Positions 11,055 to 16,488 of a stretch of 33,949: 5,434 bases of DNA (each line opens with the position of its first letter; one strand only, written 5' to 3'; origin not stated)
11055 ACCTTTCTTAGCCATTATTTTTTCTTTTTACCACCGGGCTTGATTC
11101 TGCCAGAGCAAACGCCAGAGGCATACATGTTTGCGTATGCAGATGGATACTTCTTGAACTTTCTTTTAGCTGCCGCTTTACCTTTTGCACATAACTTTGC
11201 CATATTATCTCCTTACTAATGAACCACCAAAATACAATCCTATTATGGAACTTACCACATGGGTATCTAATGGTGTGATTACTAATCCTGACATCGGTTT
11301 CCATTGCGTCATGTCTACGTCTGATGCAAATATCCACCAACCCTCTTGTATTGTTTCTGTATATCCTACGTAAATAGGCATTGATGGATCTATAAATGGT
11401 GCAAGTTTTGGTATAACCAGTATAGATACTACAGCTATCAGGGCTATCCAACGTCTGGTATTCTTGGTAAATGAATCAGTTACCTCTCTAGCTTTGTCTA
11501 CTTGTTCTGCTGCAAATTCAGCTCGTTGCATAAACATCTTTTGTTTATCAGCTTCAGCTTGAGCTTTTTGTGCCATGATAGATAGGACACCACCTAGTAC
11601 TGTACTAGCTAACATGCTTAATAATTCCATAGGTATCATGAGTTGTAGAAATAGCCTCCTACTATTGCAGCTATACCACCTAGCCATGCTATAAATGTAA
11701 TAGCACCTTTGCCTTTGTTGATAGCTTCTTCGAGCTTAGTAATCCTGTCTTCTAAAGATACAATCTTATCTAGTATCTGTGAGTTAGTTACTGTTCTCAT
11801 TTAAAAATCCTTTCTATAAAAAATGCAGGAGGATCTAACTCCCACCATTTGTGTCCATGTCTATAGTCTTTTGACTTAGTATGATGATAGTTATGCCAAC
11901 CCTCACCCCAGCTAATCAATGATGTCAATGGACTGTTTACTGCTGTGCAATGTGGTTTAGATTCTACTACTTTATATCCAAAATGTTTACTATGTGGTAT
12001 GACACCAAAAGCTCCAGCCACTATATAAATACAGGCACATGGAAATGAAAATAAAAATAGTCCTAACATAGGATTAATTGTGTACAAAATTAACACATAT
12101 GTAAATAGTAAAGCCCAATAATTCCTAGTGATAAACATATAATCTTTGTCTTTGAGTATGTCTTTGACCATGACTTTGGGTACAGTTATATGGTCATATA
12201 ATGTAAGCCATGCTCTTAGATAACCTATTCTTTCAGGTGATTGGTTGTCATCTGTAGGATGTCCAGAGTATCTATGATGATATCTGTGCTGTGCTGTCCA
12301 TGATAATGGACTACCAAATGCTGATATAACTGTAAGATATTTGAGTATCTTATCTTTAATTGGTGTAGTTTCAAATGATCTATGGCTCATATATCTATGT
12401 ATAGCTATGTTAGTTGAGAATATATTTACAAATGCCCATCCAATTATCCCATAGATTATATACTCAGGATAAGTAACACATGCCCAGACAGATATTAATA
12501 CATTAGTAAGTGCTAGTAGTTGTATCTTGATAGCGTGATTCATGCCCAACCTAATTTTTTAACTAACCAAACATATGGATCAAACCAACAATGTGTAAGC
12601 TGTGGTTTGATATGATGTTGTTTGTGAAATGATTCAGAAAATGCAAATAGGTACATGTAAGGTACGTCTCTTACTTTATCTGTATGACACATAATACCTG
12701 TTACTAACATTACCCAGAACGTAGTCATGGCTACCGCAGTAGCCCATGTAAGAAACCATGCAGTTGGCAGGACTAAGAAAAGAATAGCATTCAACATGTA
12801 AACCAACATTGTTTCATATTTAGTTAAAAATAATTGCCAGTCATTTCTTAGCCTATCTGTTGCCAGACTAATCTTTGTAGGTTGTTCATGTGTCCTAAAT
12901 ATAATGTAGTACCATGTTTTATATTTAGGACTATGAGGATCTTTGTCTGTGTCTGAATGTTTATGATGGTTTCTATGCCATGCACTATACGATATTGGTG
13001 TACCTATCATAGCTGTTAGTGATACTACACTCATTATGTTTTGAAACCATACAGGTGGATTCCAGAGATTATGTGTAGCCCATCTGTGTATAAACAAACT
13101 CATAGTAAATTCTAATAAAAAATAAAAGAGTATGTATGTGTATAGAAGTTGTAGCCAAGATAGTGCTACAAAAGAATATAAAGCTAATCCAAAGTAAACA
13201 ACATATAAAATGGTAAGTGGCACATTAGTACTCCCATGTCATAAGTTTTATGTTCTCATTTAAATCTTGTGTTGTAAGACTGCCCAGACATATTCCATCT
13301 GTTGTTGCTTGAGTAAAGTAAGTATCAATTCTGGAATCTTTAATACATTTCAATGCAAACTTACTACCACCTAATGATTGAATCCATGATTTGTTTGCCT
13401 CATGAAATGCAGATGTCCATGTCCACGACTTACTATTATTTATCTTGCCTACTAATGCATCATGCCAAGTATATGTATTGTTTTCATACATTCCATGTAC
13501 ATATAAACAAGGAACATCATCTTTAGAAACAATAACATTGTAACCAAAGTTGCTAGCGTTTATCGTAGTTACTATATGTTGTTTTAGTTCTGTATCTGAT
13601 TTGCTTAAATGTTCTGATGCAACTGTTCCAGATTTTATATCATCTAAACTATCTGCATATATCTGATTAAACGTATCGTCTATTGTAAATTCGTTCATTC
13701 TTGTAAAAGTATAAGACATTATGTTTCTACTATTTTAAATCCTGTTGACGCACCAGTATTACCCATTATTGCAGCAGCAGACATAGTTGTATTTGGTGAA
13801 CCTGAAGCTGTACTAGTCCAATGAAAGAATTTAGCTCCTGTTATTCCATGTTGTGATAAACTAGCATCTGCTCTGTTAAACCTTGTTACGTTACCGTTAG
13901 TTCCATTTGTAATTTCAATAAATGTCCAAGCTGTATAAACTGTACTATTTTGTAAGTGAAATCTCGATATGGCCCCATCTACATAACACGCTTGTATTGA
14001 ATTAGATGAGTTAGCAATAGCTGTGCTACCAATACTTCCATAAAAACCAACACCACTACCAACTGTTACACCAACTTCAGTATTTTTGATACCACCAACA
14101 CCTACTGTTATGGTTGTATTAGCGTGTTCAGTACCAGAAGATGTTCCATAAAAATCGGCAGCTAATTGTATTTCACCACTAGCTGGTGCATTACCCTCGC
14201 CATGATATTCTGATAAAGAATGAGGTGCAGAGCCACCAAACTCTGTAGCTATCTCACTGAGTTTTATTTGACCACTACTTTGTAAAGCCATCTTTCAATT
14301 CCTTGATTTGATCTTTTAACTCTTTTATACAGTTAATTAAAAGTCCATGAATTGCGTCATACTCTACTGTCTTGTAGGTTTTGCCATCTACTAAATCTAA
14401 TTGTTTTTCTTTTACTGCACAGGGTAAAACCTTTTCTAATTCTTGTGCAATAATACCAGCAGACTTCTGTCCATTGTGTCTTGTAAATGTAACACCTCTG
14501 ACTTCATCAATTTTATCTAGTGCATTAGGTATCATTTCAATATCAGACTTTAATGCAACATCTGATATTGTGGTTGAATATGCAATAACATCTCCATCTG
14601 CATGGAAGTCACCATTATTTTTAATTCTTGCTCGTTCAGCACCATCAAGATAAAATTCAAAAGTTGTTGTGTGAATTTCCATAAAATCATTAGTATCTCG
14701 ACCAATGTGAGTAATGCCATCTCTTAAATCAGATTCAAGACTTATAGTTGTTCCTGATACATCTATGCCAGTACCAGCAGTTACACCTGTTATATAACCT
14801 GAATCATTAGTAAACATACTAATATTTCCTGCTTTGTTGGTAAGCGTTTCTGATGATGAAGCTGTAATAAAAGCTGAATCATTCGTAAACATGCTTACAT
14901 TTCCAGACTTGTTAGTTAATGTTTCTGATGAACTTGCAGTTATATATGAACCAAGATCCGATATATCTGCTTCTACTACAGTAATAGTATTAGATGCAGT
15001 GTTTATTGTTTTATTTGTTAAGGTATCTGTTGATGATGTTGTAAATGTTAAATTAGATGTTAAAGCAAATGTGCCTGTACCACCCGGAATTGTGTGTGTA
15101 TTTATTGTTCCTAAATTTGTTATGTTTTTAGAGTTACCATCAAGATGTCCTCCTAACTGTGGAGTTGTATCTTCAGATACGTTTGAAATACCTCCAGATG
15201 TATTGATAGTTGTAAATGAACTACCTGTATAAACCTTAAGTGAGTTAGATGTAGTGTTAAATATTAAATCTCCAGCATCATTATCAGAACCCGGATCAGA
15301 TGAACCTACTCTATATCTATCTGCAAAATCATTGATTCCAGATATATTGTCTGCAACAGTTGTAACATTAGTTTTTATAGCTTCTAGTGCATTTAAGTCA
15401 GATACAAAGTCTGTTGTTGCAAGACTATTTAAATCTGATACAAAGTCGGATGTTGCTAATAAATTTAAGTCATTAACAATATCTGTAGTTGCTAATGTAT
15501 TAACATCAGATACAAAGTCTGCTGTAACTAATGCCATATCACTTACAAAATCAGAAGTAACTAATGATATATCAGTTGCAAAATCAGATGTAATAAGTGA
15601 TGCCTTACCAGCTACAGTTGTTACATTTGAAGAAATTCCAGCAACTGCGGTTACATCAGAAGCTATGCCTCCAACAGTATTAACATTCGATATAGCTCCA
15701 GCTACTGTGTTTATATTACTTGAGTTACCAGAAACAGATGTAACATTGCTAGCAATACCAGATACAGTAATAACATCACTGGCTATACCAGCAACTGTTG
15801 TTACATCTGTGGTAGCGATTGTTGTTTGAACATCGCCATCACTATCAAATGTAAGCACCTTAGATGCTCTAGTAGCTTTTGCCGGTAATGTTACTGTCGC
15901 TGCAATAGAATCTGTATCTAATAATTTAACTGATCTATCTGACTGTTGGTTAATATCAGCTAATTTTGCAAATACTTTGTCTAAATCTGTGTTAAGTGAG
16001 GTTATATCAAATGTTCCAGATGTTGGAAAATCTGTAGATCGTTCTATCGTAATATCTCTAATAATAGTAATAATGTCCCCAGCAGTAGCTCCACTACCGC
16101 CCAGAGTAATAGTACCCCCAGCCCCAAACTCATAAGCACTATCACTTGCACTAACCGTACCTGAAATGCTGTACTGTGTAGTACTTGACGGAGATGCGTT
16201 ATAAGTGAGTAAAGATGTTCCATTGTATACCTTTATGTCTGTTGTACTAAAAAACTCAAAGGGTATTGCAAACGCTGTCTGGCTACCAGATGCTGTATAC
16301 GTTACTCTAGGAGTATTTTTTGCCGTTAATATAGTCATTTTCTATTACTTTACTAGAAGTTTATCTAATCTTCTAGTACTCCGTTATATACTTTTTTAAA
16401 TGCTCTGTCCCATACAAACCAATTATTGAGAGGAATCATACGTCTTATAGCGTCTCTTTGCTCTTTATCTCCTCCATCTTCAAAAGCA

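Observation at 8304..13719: Desaturases are translationally chained to a lysis-like membrane/secreted-protein cassette with no recognisable endolysin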

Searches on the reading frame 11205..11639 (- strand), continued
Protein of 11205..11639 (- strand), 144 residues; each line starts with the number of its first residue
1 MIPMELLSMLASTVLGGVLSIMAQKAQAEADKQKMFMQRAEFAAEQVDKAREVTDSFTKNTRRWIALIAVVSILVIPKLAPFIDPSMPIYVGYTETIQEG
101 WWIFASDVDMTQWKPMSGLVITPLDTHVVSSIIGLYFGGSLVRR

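Call 67: search_protein_families(library=pfam, max_evalue=1, proteins=[L080:5314-5679:+])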
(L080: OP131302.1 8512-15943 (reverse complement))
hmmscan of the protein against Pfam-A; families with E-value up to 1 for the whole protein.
L080:5314-5679:+ (121 aa): 15 families
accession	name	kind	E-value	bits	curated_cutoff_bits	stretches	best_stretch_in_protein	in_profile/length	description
PF08393.18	DHC_N2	-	0.0051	16.2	31.9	1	62-115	5-61/403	Dynein heavy chain, N-terminal region 2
PF23203.1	KIF21A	-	0.0097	16.1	28.5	1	77-113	14-50/161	KIF21A-like domain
PF25007.1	DYH2-5-8_CC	-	0.011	15.9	27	1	38-108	37-104/120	Dynein axonemal heavy chain 2/5/8 coiled-coil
PF06160.17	EzrA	-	0.015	14.1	39.6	1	68-113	443-488/557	Septation ring formation regulator, EzrA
PF13250.11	DUF4041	-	0.021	15.1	27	0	91-112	22-43/56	Domain of unknown function (DUF4041)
PF21689.3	TorS_sensor_domain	-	0.026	14.5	27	1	34-113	6-85/275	Sensor protein TorS, sensor domain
PF04906.18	Tweety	-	0.049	12.8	31.8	1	16-111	89-181/431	Tweety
PF08650.15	DASH_Dad4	-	0.055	13.9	29.8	1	58-106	3-51/71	DASH complex subunit Dad4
PF05377.16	FlaC_arch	-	0.057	14.3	27.8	0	69-86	24-41/55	Flagella accessory protein C (FlaC)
PF19084.5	DUF5775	-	0.061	14.1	28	0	92-111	21-40/81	Family of unknown function (DUF5775)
PF08702.15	Fib_alpha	-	0.082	13.5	29.9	1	59-115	70-127/143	Fibrinogen alpha/beta chain family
PF10451.15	Stn1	-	0.091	12.2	21.5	1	3-48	106-150/252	Telomere regulation protein Stn1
PF06667.17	PspB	-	0.15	12.5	25.6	1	53-83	28-58/73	Phage shock protein B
PF00512.31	HisKA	-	0.23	11.9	26.9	1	47-86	22-58/66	His Kinase A (phospho-acceptor) domain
PF02439.20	Adeno_E3_CR2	-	0.25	11.6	36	1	15-27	4-16/38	Adenovirus E3 region protein CR2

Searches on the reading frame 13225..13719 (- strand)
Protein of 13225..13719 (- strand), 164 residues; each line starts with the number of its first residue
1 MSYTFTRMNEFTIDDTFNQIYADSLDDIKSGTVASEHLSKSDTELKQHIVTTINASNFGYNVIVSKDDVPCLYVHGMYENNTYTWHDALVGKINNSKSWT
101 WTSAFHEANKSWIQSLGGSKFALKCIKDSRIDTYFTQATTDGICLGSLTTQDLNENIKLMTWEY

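Call 5: search_protein_families(library=pfam, max_evalue=0.1, proteins=[window:13225-13719:-])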
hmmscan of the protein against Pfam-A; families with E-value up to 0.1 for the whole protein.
window:13225-13719:- (164 aa): 0 families

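Call 6: search_protein_families(library=phrogs, max_evalue=0.01, proteins=[window:13225-13719:-])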
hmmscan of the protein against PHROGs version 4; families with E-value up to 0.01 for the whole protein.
window:13225-13719:- (164 aa): 0 families

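Call 44: search_protein_families(library=ncbifam, max_evalue=0.1, proteins=[window:13225-13719:-])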
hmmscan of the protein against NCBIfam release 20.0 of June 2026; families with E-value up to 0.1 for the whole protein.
window:13225-13719:- (164 aa): 0 families

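Call 80: search_solved_structures(query=A6, max_evalue=10)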
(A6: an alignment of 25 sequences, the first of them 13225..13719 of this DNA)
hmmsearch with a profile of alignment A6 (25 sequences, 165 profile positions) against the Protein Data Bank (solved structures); distinct sequences matched with E-value up to 10: 0.

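Call 81: search_dna_similar(query=window:13225-13719:-, collection=phages, mode=protein, max_evalue=0.01, max_rows=25)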
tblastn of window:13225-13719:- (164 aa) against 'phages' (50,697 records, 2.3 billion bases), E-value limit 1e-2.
No match.

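Call 82: find_related_loci(query=A6, collection=viral_contigs, flank=3500)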
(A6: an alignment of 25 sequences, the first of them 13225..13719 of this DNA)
Query A6 (164 aa) in viral_contigs; peptide patterns used: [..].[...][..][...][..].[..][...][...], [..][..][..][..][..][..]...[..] (x = any residue, [..] = any of these).
196 stretches matched a pattern; 50 encode a relative of the query (tblastn E <= 1e-3); 50 distinct loci.
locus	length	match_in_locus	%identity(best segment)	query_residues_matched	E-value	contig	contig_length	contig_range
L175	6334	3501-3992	89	1-164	3e-100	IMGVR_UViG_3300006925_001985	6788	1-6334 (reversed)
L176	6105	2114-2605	89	1-164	3e-100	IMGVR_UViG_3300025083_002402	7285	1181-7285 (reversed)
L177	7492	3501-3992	89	1-164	3e-100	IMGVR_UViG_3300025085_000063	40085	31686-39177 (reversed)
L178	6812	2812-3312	62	1-164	7e-70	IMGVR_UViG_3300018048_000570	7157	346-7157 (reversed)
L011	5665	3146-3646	60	1-164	5e-68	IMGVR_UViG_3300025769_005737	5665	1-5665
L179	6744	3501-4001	60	1-164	6e-67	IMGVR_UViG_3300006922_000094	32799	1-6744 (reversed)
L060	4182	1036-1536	59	1-164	3e-66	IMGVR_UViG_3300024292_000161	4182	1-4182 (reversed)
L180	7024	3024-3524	59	1-164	3e-66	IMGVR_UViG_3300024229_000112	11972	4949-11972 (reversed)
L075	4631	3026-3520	60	1-164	3e-65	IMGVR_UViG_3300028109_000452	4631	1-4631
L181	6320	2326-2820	64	1-164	2e-64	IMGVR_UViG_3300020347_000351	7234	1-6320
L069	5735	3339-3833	61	1-164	6e-64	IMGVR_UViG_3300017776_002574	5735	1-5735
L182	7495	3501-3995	60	1-164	2e-63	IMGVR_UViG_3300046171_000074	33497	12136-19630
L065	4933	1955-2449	60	1-164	2e-63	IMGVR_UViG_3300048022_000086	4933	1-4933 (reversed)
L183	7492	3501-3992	57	1-164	3e-57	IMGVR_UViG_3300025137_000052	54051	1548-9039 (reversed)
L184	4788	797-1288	54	1-164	4e-56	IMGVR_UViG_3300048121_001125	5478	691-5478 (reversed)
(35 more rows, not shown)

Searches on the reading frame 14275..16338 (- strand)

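Call 7: search_protein_families(library=phrogs, max_evalue=0.001, proteins=[window:14275-16338:-])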
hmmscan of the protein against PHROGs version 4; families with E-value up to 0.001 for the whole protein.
window:14275-16338:- (687 aa): 19 families
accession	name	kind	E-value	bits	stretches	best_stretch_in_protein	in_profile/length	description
phrog_5668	-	tail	2.5e-28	99.4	1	121-682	1010-1555/1567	tail fiber protein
phrog_8215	-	tail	1.8e-23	83.9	1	589-683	906-994/1000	baseplate wedge initiator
phrog_5481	-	tail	1.2e-18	68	1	362-682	675-1016/1043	tail fiber protein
phrog_14572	-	tail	2.4e-17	64.1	1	576-683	348-468/484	tail fiber protein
phrog_21412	-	tail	3.5e-17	62.5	1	324-517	694-893/1452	tail fiber protein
phrog_6578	-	tail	1.9e-16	60.1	1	427-683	939-1185/1210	tail fiber protein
phrog_25848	-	tail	2.1e-16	60.3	1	577-683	494-589/598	tail fiber protein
phrog_13518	-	unknown function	5.5e-16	58.8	1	326-383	560-619/1230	-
phrog_1699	-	tail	8.4e-16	58.7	1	158-685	654-991/1000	long tail fiber protein distal subunit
phrog_19966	-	tail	1.3e-15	58.1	1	591-683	632-722/724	long tail fiber protein distal subunit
phrog_33119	-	tail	3.7e-15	56.5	1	576-685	530-634/643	long tail fiber protein distal subunit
phrog_5667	-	tail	9.6e-15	55.3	1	453-682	538-783/786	long tail fiber protein distal subunit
phrog_30158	-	unknown function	3.5e-12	46.5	1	428-682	524-777/779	-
phrog_4563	-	tail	4.5e-12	46.9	1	438-683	91-327/346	tail fiber protein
phrog_11011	-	tail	6.2e-12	45.2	1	126-685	820-1277/1291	long tail fiber protein distal subunit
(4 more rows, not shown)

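Call 14: search_protein_families(library=pfam, max_evalue=0.05, proteins=[window:14275-16338:-])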
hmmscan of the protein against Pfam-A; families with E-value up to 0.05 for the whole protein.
window:14275-16338:- (687 aa): 2 families
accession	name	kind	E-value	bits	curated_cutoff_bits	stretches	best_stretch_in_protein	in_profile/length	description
PF13884.11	Peptidase_S74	-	8.1e-12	45.7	22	1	592-643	1-58/58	Chaperone of endosialidase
PF20854.2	LED_rpt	-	0.00043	20.5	59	1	263-321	68-127/176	LED repeat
